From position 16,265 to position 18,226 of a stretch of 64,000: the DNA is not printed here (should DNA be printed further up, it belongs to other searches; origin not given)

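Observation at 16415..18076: Isochorismatase-like hydrolase fused to carbamate kinase in one polypeptide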

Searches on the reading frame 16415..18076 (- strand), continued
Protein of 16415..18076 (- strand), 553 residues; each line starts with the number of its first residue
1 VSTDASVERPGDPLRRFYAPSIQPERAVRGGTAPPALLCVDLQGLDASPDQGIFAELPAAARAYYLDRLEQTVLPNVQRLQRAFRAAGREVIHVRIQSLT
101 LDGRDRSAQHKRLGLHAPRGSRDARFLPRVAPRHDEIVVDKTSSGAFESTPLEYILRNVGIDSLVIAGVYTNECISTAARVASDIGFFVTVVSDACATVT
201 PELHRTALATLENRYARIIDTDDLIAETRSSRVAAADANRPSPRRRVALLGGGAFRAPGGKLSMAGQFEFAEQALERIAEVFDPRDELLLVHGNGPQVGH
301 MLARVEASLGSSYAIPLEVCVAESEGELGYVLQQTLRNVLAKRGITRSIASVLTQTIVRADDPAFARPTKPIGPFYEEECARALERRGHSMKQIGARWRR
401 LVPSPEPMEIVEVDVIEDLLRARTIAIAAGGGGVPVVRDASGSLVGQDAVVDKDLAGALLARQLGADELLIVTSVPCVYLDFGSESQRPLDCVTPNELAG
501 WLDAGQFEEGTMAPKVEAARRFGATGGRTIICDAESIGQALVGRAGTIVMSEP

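Call 50: find_homologous_proteins(query=P0279, max_evalue=1e-20)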
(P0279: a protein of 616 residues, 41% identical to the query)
Query P0279 (616 aa): 3548 proteins with E <= 1e-20 among 8000 candidates; the best 120 are listed.
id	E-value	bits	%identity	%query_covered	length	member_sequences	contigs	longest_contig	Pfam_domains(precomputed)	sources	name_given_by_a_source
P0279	0.0e+0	1397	100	100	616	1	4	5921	PF00696.34,PF00857.27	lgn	-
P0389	0.0e+0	1107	78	99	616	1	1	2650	PF00696.34,PF00857.27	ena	-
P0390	0.0e+0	1081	75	99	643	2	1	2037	PF00696.34,PF00857.27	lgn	-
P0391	3.9e-244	830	61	99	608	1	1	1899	PF00696.34,PF00857.27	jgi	jgi:carbamate kinase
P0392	3.9e-235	800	60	97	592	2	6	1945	PF00696.34,PF00857.27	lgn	-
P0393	4.6e-234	797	60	99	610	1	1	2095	PF00696.34,PF00857.27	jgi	-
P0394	8.6e-228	776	59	99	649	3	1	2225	PF00696.34,PF00857.27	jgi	-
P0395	1.5e-208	712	54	99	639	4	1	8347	PF00696.34,PF00857.27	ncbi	-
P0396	1.9e-207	709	59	87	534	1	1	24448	PF00696.34,PF00857.27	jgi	jgi:nicotinamidase-related amidase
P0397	3.4e-207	708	54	99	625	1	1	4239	PF00696.34,PF00857.27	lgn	-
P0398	3.1e-200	685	58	90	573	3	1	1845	PF00696.34,PF00857.27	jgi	-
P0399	4.9e-196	671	54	96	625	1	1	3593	PF00696.34,PF00857.27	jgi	jgi:carbamate kinase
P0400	1.8e-177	610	53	84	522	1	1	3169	PF00696.34,PF00857.27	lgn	-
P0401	6.3e-173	595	54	83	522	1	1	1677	PF00696.34,PF00857.27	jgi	-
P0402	1.5e-163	564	76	53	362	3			PF00696.34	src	-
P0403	1.7e-153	531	54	75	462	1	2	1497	PF00696.34,PF00857.27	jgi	-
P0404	1.3e-148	515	44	99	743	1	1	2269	PF00696.34,PF00857.27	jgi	-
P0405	8.2e-148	512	44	99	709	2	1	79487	PF00696.34,PF00857.27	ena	-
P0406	9.1e-147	508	56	67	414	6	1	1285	PF00857.27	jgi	-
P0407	4.1e-145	503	60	35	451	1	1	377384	PF00857.27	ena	-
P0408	4.2e-145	503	43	99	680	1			PF00696.34,PF00857.27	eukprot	eukprot:TRINITY_DN174_c0_g1_i1.p1 TRINITY_DN174_c0_g1~~TRINITY_DN174_c0_g1_i1.p1 ORF type:complete l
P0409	7.1e-144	499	45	86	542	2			PF00696.34,PF00857.27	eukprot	eukprot:CAMPEP_0174261314 /NCGR_PEP_ID=MMETSP0439-20130205/11357_1 /TAXON_ID=0 /ORGANISM="Stereomyxa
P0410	5.0e-140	486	56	66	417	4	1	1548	PF00696.34,PF00857.27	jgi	-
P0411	3.1e-117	411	57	55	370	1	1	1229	PF00696.34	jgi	jgi:carbamate kinase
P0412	1.2e-111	392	51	36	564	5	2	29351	PF00696.34,PF00857.27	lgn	-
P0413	6.7e-106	373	50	36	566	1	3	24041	PF00696.34,PF00857.27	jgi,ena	-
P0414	6.7e-106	373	37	97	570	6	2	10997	PF00696.34,PF00857.27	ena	-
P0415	1.0e-105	373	50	36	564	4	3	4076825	PF00696.34,PF00857.27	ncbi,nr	ncbi:carbamate kinase [Cellulomonas wangleii]|nr:carbamate kinase [Cellulomonas wangleii]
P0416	1.8e-105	372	51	36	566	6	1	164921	PF00696.34,PF00857.27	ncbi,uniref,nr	ncbi:carbamate kinase [Cellulomonas sp. Sa3CUA2]|uniref:Carbamate kinase n=1 Tax=Cellulomonas aviste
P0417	5.5e-104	367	37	99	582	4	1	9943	PF00696.34,PF00857.27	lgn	-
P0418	2.3e-103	365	50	36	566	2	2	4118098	PF00696.34,PF00857.27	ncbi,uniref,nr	ncbi:carbamate kinase [Cellulomonas wangsupingiae]|uniref:Carbamate kinase n=1 Tax=Cellulomonas wang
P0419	1.7e-96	342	38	84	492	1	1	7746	PF00696.34,PF00857.27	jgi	jgi:nicotinamidase-related amidase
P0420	2.7e-96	342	40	83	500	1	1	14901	PF00696.34,PF00857.27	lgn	-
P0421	4.2e-96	341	54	36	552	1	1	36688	PF00696.34,PF00857.27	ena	-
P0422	3.2e-94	335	49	58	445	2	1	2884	PF00696.34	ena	-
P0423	1.2e-78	283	52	47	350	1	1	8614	PF00696.34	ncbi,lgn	-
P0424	2.0e-76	276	51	47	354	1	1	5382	PF00696.34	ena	-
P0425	2.2e-76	276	50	47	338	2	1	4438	PF00696.34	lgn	-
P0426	7.1e-76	274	50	47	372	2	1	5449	PF00696.34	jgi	jgi:carbamate kinase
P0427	8.6e-76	274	50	48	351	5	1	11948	PF00696.34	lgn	-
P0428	1.2e-75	273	49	47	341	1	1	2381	PF00696.34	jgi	jgi:carbamate kinase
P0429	1.5e-75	273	49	47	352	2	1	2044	PF00696.34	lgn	-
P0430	5.0e-75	271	49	49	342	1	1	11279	PF00696.34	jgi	jgi:carbamate kinase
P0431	1.4e-74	270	50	48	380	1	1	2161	PF00696.34,PF08940.18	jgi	jgi:carbamate kinase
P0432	1.4e-74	270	50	47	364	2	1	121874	PF00696.34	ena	-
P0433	2.2e-74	269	50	47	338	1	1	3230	PF00696.34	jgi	jgi:carbamate kinase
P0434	2.4e-74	269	51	48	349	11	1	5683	PF00696.34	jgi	jgi:carbamate kinase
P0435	5.6e-74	268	50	45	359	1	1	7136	PF00696.34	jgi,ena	-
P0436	6.1e-74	268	50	47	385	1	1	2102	PF00696.34,PF08940.18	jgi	jgi:carbamate kinase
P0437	7.5e-74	268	49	45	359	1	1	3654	PF00696.34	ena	-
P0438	8.6e-74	267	54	37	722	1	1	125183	PF01425.27,PF00857.27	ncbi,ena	-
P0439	8.6e-74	267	47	51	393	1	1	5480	PF00696.34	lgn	-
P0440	1.2e-73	267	48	48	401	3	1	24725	PF00696.34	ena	-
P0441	1.3e-73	267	47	50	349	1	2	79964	PF00696.34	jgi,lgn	jgi:carbamate kinase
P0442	1.4e-73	267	48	50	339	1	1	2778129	PF00696.34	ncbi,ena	-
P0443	1.6e-73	266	48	47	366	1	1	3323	PF00696.34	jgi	jgi:carbamate kinase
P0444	1.7e-73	266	48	47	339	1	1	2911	PF00696.34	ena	-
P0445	2.3e-73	266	48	47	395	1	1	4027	PF00696.34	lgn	-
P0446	2.5e-73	266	46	53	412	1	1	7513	PF00696.34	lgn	-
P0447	2.9e-73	266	49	48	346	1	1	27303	PF00696.34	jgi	jgi:carbamate kinase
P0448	2.9e-73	266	50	47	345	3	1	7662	PF00696.34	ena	-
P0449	3.3e-73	265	49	47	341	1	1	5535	PF00696.34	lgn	-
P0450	3.6e-73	265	51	47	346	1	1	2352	PF00696.34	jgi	jgi:carbamate kinase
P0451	4.3e-73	265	47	47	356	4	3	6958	PF00696.34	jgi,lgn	jgi:carbamate kinase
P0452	6.9e-73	264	51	47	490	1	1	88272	PF00696.34,PF00583.32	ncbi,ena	-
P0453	7.5e-73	264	52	45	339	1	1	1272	PF00696.34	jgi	jgi:carbamate kinase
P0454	8.7e-73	264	47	48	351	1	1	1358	PF00696.34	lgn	-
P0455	1.1e-72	264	48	47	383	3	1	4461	PF00696.34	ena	-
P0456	2.0e-72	263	46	51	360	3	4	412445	PF00696.34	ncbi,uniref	ncbi:carbamate kinase (plasmid) [Agrobacterium vitis]|uniref:carbamate kinase n=1 Tax=Agrobacterium 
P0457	2.0e-72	263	48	48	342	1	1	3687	PF00696.34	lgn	-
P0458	3.0e-72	262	49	48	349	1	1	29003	PF00696.34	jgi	jgi:carbamate kinase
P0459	3.0e-72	262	47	49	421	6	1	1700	PF00696.34,PF01258.24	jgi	jgi:carbamate kinase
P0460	3.5e-72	262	49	48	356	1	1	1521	PF00696.34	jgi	jgi:carbamate kinase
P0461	3.9e-72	262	44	53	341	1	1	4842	PF00696.34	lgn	-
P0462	4.0e-72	262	49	47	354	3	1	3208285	PF00696.34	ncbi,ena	-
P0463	6.8e-72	261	47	47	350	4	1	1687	PF00696.34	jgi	jgi:carbamate kinase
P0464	7.2e-72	261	51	47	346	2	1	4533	PF00696.34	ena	-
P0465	8.5e-72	261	48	48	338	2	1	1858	PF00696.34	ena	-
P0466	8.7e-72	261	48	47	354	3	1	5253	PF00696.34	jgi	jgi:carbamate kinase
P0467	9.3e-72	261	49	47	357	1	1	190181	PF00696.34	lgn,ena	-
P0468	1.0e-71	261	48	47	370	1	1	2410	PF00696.34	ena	-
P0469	1.2e-71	260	46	52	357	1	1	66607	PF00696.34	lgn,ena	-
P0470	1.4e-71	260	47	47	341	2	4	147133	PF00696.34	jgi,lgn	jgi:carbamate kinase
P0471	1.4e-71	260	49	48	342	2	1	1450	PF00696.34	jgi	-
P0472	1.9e-71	260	46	49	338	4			PF00696.34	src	-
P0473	2.1e-71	260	51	48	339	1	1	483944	PF00696.34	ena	-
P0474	2.1e-71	260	52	47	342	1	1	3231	PF00696.34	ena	-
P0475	2.9e-71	259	48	48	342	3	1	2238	PF00696.34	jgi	jgi:carbamate kinase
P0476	3.0e-71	259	47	47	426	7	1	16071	PF00696.34,PF11964.14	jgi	jgi:carbamate kinase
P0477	3.1e-71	259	48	47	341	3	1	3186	PF00696.34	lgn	-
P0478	3.1e-71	259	47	50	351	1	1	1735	PF00696.34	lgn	-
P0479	3.3e-71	259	49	47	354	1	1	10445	PF00696.34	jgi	-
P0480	3.6e-71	259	47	47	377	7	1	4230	PF00696.34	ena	-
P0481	3.7e-71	259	50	48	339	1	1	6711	PF00696.34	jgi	-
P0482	3.9e-71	259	49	47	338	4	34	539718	PF00696.34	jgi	jgi:carbamate kinase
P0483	3.9e-71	259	48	49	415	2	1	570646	PF00696.34,PF02274.23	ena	-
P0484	5.8e-71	258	49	47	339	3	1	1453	PF00696.34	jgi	-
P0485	5.8e-71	258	46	52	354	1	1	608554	PF00696.34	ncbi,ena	-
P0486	6.7e-71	258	49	48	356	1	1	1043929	PF00696.34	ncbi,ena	-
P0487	1.0e-70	257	49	47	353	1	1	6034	PF00696.34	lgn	-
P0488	1.1e-70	257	45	54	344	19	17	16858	PF00696.34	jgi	jgi:carbamate kinase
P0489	1.3e-70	257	49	47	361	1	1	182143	PF00696.34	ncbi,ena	-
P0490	1.4e-70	257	50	47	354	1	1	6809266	PF00696.34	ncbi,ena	-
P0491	1.7e-70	257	49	49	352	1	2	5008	PF00696.34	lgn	-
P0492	2.0e-70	256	48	48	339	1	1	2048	PF00696.34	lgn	-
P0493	2.1e-70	256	48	48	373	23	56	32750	PF00696.34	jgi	jgi:carbamate kinase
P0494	2.3e-70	256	49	47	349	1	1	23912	PF00696.34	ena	-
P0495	2.3e-70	256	48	47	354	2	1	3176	PF00696.34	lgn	-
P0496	2.4e-70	256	48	47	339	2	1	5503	PF00696.34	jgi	jgi:carbamate kinase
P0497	3.4e-70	256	48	47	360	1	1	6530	PF00696.34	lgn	-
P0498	3.5e-70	255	48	47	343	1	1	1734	PF00696.34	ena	-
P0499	3.5e-70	255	47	47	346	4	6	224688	PF00696.34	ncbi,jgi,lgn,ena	-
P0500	3.7e-70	255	49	49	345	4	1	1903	PF00696.34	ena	-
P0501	3.8e-70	255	48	47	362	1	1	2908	PF00696.34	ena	-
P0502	5.1e-70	255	49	47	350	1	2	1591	PF00696.34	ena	-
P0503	5.4e-70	255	47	48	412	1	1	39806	PF00696.34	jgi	jgi:carbamate kinase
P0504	5.8e-70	255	47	47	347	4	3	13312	PF00696.34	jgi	jgi:carbamate kinase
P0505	6.8e-70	255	48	48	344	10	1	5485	PF00696.34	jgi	-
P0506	7.1e-70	254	49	47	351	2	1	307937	PF00696.34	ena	-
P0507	8.5e-70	254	46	48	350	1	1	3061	PF00696.34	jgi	-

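Call 53: search_protein_families(library=ncbifam, proteins=[P0415, P0405, P0414, P0408, P0421], max_evalue=1e-10)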
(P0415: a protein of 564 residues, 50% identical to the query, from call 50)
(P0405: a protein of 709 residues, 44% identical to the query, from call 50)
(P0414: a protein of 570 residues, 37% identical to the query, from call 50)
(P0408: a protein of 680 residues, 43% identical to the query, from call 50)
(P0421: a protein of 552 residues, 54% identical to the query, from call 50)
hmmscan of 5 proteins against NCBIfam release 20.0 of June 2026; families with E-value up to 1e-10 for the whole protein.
P0415 (564 aa): 7 families
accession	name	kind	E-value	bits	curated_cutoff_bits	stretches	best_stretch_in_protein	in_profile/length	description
NF009007.0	PRK12352.1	subfamily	1.6e-92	309.8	266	1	1-315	1-314/316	carbamate kinase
TIGR00746.1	arcC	equivalog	9.7e-92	307.3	358.25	1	4-315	2-308/309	carbamate kinase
NF009008.0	PRK12354.1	subfamily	1.1e-83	280.9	361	1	4-317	2-301/308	carbamate kinase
NF050097.1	BiurAmidohydBiuH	equivalog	4.1e-79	265.1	370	1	343-554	9-221/221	biuret amidohydrolase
NF006926.0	PRK09411.1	equivalog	1.8e-67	227.6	416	1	4-315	3-296/297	carbamate kinase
TIGR03614.1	RutB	equivalog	3.2e-31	108.7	377.95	1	338-557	1-222/226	pyrimidine utilization protein B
NF008517.0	PRK11440.1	equivalog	7.6e-16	58.6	195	1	348-535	4-172/188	hydrolase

P0405 (709 aa): 7 families
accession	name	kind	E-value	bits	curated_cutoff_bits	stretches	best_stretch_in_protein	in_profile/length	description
NF050097.1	BiurAmidohydBiuH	equivalog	8.3e-111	368.7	370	1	482-700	2-220/221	biuret amidohydrolase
NF009008.0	PRK12354.1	subfamily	6e-105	350.8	361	1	51-378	2-302/308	carbamate kinase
TIGR00746.1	arcC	equivalog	1.3e-97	326.5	358.25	1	51-373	2-306/309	carbamate kinase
NF006926.0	PRK09411.1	equivalog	1.2e-83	280.7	416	1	51-374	3-295/297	carbamate kinase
NF009007.0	PRK12352.1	subfamily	1.5e-70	237.6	266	1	51-334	4-288/316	carbamate kinase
TIGR03614.1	RutB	equivalog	4.4e-34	118.1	377.95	1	489-683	6-204/226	pyrimidine utilization protein B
NF008517.0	PRK11440.1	equivalog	6.9e-19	68.5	195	1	492-682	2-172/188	hydrolase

P0414 (570 aa): 7 families
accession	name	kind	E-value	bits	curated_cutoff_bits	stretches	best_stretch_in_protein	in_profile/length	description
TIGR00746.1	arcC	equivalog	2.9e-90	302.4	358.25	1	4-315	2-308/309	carbamate kinase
NF009007.0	PRK12352.1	subfamily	5.3e-90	301.5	266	1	1-315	1-314/316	carbamate kinase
NF009008.0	PRK12354.1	subfamily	2.8e-82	276.3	361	1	4-318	2-302/308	carbamate kinase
NF050097.1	BiurAmidohydBiuH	equivalog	7.5e-79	264.3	370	1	349-558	10-220/221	biuret amidohydrolase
NF006926.0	PRK09411.1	equivalog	1.9e-62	211.1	416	1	4-315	3-296/297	carbamate kinase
TIGR03614.1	RutB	equivalog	1.1e-33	116.8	377.95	1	343-561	1-221/226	pyrimidine utilization protein B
NF008517.0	PRK11440.1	equivalog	1.6e-14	54.3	195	1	471-538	103-170/188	hydrolase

P0408 (680 aa): 7 families
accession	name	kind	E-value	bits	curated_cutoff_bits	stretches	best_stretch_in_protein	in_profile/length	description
NF009008.0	PRK12354.1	subfamily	1.4e-119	398.8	361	1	50-357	3-305/308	carbamate kinase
TIGR00746.1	arcC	equivalog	4.5e-106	354.4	358.25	1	50-351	3-308/309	carbamate kinase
NF050097.1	BiurAmidohydBiuH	equivalog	2e-98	328.3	370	1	456-673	1-221/221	biuret amidohydrolase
NF006926.0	PRK09411.1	equivalog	4.3e-91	305.2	416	1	50-350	4-295/297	carbamate kinase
NF009007.0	PRK12352.1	subfamily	8.5e-76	254.9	266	1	49-352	4-315/316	carbamate kinase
TIGR03614.1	RutB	equivalog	5.1e-24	85.1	377.95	1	468-674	10-220/226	pyrimidine utilization protein B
NF008517.0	PRK11440.1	equivalog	1e-18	68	195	1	567-673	85-188/188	hydrolase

P0421 (552 aa): 7 families
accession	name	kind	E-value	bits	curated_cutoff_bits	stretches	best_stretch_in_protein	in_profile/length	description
NF050097.1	BiurAmidohydBiuH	equivalog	9.8e-85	283.5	370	1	339-546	13-221/221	biuret amidohydrolase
NF009007.0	PRK12352.1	subfamily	1.4e-64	218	266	1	6-229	4-225/316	carbamate kinase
TIGR00746.1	arcC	equivalog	2.4e-60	204.2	358.25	1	7-229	3-219/309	carbamate kinase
NF009008.0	PRK12354.1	subfamily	3e-56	190.8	361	1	7-229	3-214/308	carbamate kinase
NF006926.0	PRK09411.1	equivalog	2e-41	142.1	416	1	7-229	4-211/297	carbamate kinase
TIGR03614.1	RutB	equivalog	5.1e-34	117.8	377.95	1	330-546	1-219/226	pyrimidine utilization protein B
NF008517.0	PRK11440.1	equivalog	7.5e-16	58.6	195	1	340-529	4-174/188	hydrolase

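Call 62: find_related_loci(query=A1, collection=metagenome_contigs, flank=8000)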
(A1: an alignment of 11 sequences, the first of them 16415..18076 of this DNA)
Query A1 (553 aa) in metagenome_contigs; peptide patterns used: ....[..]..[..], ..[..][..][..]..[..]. (x = any residue, [..] = any of these).
426 stretches matched a pattern; 190 encode a relative of the query (tblastn E <= 1e-3); the best 80 are kept; 80 distinct loci.
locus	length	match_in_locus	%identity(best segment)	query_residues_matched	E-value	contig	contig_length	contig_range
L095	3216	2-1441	100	74-553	0e+0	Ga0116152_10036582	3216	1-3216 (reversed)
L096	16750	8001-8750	54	12-256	6e-75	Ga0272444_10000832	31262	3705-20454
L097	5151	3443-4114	56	12-228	4e-75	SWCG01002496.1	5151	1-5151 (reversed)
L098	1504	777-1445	57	12-227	1e-77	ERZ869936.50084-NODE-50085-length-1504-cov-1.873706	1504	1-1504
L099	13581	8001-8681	54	12-231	8e-73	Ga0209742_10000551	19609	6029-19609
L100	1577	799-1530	51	12-248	4e-77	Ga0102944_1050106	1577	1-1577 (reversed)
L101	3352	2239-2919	53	12-231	7e-73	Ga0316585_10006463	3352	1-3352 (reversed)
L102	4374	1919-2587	56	12-227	2e-72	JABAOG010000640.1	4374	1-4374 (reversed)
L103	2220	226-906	53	12-231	1e-74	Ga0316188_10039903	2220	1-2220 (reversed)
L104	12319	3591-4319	56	12-242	7e-72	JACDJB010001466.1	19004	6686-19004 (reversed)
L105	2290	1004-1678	55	12-229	4e-74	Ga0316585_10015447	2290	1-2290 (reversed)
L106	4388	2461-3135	56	12-229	2e-72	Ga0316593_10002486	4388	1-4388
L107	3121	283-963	53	12-231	5e-73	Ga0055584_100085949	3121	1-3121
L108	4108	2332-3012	52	12-231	7e-72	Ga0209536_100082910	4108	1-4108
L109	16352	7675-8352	55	12-230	9e-72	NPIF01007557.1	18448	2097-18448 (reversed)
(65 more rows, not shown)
